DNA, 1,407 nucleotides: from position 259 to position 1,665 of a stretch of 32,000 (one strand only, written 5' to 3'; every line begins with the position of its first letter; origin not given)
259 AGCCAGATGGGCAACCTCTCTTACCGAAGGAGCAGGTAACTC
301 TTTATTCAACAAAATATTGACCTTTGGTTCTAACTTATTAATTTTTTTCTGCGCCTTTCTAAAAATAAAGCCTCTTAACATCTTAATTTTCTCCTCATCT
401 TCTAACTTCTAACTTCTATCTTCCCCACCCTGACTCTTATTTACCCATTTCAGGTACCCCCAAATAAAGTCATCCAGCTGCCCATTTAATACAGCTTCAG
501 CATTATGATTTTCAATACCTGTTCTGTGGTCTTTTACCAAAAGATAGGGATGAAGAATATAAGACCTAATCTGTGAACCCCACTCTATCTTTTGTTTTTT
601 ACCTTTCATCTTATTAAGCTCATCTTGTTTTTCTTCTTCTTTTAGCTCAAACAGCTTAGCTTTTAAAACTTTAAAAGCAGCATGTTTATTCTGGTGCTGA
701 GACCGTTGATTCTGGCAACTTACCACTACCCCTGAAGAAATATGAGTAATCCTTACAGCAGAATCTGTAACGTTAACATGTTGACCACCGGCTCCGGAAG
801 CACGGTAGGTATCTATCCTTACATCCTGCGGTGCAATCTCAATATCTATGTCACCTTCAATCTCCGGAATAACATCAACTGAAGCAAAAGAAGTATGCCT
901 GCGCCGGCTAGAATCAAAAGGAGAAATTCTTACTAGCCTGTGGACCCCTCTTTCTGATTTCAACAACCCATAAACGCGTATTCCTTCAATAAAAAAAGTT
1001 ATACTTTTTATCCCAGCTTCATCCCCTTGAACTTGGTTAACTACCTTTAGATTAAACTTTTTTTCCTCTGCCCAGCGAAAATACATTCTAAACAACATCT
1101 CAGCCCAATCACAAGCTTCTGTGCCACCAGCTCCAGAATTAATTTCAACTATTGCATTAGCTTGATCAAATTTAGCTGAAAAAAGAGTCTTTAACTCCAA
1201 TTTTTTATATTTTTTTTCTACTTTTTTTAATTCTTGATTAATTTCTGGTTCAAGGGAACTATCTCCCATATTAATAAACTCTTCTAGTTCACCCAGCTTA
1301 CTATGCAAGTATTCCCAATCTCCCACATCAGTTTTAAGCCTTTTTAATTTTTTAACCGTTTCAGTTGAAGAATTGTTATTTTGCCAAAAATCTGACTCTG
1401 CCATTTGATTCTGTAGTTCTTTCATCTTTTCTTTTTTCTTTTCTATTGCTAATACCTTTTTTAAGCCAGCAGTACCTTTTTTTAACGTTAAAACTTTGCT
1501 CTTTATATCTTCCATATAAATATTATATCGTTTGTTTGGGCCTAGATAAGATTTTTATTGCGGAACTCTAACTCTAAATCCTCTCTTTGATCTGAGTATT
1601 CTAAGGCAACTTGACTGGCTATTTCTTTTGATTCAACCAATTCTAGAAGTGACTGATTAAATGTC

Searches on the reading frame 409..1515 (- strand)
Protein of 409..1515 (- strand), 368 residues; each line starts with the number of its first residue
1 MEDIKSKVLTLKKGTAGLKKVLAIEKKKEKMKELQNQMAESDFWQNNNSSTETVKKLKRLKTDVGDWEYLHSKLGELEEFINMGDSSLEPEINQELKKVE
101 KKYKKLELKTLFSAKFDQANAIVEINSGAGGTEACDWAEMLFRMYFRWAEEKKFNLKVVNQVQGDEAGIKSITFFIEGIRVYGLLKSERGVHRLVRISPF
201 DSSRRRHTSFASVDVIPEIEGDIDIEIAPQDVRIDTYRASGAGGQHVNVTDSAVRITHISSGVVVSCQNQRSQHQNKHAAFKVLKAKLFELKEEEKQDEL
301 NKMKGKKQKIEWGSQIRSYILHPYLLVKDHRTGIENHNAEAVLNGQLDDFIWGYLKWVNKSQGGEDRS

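Call 67: find_encoding_contigs(protein=window:409-1515:-, flank=10000, max_places=2)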
Protein window:409-1515:- (368 aa): no gene with exactly this product is on record in the collection.
